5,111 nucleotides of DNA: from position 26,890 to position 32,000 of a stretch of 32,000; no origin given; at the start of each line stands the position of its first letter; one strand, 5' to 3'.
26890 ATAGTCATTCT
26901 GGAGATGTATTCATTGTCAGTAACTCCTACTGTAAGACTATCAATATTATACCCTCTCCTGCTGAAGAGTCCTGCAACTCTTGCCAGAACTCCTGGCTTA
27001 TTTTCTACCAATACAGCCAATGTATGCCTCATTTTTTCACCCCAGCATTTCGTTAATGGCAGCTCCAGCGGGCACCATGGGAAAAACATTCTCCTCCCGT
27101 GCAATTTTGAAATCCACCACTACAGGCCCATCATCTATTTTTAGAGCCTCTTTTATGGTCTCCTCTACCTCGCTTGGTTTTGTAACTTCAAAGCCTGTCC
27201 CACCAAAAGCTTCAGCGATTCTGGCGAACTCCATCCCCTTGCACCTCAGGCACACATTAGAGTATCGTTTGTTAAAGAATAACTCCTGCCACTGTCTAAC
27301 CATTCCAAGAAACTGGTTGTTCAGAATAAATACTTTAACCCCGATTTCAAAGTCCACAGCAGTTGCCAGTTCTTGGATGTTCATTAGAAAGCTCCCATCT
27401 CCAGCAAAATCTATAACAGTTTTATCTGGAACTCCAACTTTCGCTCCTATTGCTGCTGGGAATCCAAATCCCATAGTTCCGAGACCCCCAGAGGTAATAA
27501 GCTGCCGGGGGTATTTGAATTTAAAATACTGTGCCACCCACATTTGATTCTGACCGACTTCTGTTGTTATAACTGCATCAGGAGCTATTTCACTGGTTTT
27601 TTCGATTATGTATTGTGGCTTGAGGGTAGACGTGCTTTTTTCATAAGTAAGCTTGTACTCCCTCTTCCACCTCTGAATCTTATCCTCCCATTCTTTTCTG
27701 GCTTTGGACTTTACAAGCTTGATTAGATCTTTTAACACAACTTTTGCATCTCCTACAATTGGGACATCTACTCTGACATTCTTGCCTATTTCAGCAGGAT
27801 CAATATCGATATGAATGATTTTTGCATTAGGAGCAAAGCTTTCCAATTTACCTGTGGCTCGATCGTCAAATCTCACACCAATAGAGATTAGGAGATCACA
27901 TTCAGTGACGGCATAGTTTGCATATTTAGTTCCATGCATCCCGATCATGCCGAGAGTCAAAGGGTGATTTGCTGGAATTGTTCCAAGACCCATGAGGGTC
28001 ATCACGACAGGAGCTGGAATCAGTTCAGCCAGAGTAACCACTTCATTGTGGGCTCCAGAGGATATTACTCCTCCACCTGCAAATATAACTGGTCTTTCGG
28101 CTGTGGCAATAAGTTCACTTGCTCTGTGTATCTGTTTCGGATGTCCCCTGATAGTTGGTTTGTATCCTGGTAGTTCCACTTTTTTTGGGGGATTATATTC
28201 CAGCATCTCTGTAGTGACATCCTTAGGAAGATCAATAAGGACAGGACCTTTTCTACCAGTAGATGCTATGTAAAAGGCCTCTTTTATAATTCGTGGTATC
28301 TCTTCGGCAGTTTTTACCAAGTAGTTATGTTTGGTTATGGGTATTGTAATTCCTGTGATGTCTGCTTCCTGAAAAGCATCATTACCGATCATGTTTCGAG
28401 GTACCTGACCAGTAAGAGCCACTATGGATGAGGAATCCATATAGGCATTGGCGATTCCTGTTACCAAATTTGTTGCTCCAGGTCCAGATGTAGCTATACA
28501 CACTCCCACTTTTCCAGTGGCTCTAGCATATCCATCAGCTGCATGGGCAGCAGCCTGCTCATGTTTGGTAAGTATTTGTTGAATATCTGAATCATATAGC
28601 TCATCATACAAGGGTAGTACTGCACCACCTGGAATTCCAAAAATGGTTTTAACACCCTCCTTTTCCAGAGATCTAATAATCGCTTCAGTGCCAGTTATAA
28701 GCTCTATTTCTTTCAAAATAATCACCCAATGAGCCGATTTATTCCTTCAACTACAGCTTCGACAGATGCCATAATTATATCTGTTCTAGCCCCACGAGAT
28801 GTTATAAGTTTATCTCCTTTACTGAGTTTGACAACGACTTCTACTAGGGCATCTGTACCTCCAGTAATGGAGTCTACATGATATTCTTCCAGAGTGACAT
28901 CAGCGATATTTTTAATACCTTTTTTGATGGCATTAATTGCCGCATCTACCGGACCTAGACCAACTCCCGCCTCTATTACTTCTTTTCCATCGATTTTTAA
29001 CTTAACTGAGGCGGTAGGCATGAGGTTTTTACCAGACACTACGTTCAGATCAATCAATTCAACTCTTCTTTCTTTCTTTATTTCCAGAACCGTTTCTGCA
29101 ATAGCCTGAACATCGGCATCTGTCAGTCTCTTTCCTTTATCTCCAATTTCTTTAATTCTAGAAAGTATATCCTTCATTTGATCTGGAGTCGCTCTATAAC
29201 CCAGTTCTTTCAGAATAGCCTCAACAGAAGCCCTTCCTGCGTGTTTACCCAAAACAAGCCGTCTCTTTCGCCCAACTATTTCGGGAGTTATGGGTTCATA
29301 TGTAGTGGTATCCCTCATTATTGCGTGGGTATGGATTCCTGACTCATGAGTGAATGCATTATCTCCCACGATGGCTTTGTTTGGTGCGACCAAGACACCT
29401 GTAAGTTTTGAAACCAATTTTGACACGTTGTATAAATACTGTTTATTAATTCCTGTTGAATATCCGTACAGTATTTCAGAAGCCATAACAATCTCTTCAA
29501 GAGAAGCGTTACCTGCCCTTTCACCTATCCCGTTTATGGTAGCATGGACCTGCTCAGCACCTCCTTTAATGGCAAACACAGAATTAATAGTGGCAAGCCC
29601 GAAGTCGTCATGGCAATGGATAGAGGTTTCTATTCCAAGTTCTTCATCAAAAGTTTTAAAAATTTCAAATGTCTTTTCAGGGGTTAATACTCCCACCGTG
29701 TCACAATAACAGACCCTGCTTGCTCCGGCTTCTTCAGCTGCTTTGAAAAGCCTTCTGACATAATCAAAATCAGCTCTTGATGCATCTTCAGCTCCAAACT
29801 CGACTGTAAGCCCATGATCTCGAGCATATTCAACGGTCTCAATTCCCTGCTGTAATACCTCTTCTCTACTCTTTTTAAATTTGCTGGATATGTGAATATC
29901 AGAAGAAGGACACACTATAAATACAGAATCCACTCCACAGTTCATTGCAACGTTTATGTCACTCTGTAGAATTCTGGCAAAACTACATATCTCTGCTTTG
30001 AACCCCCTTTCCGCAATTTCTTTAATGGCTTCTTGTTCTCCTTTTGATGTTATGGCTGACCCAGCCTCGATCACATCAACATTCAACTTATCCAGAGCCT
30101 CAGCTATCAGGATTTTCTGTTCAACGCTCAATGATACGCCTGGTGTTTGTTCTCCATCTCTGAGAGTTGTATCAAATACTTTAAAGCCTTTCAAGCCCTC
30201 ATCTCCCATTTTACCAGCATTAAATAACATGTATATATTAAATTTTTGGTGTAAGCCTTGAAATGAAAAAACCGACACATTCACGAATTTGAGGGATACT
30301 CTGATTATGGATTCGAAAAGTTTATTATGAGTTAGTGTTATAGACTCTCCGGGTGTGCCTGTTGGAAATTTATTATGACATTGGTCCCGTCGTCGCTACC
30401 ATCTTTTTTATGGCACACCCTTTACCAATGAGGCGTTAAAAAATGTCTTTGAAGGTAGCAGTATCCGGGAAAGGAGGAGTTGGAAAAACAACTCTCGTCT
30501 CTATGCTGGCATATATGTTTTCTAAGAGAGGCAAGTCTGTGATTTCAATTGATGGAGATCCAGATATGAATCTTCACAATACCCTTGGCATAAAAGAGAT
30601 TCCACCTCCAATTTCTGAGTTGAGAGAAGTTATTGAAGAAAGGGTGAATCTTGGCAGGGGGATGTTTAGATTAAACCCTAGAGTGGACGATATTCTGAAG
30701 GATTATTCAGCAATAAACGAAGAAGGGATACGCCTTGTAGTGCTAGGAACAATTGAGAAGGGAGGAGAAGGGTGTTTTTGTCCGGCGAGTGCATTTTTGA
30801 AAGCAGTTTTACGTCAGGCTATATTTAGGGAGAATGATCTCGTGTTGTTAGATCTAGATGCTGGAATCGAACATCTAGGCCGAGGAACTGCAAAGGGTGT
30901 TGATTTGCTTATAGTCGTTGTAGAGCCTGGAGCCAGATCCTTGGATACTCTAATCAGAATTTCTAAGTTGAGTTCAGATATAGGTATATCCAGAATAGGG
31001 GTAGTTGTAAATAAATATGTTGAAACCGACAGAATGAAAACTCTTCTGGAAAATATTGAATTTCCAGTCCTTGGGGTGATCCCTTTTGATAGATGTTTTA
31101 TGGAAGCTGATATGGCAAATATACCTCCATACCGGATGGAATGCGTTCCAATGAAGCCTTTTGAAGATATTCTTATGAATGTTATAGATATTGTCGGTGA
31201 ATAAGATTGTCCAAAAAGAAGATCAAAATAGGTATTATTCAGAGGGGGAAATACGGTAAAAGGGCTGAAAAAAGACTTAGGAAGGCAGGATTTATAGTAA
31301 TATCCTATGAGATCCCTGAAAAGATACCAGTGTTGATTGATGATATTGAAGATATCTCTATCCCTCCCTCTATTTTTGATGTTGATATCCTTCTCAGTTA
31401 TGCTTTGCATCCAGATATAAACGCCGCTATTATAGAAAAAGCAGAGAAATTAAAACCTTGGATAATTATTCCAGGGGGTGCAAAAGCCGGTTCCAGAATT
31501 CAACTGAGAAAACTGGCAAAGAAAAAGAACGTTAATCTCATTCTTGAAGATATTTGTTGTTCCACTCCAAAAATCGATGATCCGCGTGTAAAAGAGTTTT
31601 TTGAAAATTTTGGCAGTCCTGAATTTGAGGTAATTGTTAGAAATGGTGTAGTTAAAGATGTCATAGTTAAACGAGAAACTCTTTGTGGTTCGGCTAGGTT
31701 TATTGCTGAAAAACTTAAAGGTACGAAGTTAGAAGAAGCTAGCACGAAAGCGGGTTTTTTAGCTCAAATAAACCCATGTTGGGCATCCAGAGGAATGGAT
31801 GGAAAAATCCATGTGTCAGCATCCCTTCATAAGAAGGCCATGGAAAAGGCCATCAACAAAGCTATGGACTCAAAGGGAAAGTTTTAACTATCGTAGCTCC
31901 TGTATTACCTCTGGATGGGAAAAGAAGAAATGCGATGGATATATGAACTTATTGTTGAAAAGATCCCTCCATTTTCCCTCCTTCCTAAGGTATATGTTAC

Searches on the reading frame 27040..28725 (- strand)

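Call 42: search_protein_families(library=pfam, proteins=[window:27040-28725:-], max_evalue=0.0001)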
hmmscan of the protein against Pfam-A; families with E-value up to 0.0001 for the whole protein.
window:27040-28725:- (562 aa): 3 families
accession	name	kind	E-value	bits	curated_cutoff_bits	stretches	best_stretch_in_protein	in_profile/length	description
PF02775.26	TPP_enzyme_C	-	3.3e-54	183.2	21.9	1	390-539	2-151/151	Thiamine pyrophosphate enzyme, C-terminal TPP binding domain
PF00205.28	TPP_enzyme_M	-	5.5e-54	182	30.4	1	199-334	1-137/137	Thiamine pyrophosphate enzyme, central domain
PF02776.23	TPP_enzyme_N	-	5.7e-42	142.7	26.8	1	11-125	2-118/119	Thiamine pyrophosphate enzyme, N-terminal TPP binding domain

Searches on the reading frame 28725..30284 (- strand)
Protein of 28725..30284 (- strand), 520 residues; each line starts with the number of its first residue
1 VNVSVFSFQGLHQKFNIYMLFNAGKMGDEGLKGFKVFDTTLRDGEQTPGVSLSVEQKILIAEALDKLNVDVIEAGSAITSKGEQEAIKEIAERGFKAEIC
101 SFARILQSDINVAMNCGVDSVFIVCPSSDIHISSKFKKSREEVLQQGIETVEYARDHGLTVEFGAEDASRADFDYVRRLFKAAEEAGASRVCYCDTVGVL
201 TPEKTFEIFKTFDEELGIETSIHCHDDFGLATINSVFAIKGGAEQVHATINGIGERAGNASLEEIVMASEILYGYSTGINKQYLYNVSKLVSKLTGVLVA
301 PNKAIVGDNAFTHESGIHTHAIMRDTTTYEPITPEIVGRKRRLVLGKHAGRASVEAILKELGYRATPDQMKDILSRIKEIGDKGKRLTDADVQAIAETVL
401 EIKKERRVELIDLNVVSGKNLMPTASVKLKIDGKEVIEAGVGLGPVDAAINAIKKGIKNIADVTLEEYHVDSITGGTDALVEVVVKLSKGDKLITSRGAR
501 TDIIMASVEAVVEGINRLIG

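Call 42: search_protein_families(library=pfam, proteins=[window:28725-30284:-], max_evalue=0.0001)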
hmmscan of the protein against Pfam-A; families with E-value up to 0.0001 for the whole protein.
window:28725-30284:- (520 aa): 3 families
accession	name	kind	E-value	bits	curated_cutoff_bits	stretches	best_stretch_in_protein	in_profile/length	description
PF00682.25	HMGL-like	-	2e-80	270.4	29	1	34-291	2-260/260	HMGL-like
PF08502.15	LeuA_dimer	-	3.8e-38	130.8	24.9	1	387-518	2-130/131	LeuA allosteric (dimerisation) domain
PF22617.1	HCS_D2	-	5.4e-28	97.6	27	1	305-385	1-82/82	Homocitrate synthase post-HMGL domain-like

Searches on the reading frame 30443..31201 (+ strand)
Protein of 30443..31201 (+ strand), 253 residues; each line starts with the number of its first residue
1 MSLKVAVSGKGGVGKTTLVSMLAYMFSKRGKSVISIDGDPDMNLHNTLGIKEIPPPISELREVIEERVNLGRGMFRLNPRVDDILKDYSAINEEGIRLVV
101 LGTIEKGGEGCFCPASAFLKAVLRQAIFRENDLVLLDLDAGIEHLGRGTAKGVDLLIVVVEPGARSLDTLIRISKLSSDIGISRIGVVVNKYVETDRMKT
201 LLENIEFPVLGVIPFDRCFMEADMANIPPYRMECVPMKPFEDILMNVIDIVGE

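Call 42: search_protein_families(library=pfam, proteins=[window:30443-31201:+], max_evalue=0.0001)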
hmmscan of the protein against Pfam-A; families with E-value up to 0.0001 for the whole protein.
window:30443-31201:+ (253 aa): 7 families
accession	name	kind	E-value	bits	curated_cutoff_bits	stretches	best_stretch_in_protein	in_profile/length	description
PF01656.29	CbiA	-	1.5e-20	73.8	25.4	1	5-227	2-123/125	CobQ/CobB/MinD/ParA nucleotide binding domain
PF13614.12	AAA_31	-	1.5e-10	41.7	27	1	9-168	9-155/177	AAA domain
PF02374.21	ArsA_ATPase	-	1.5e-09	38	24.3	1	5-51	4-50/305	Anion-transporting ATPase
PF10609.15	ParA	-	2.9e-09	37.2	27.1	1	6-39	8-41/246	NUBPL iron-transfer P-loop NTPase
PF00142.24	Fer4_NifH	-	4.5e-08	33.3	25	1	4-225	2-220/271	4Fe-4S iron sulfur cluster binding proteins, NifH/frxC family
PF06564.18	CBP_BcsQ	-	1.5e-05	25.1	21.3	0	6-42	5-42/234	Cellulose biosynthesis protein BcsQ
PF13500.12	AAA_26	-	2.1e-05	24.9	27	0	157-216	132-191/198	AAA domain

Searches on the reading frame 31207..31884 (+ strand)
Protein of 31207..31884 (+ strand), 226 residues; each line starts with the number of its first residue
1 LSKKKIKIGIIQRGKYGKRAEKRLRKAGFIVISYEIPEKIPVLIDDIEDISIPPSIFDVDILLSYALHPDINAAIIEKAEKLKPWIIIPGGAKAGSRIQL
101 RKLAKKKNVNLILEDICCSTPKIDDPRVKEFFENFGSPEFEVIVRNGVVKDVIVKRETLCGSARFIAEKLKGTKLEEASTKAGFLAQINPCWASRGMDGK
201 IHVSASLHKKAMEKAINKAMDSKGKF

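Call 42: search_protein_families(library=pfam, proteins=[window:31207-31884:+], max_evalue=0.0001)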
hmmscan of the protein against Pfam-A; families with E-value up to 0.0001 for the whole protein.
window:31207-31884:+ (226 aa): 1 family
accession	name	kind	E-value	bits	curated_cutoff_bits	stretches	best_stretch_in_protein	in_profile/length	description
PF02593.20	DUF166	-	2.3e-54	184.8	24.4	1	10-217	2-220/221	Domain of unknown function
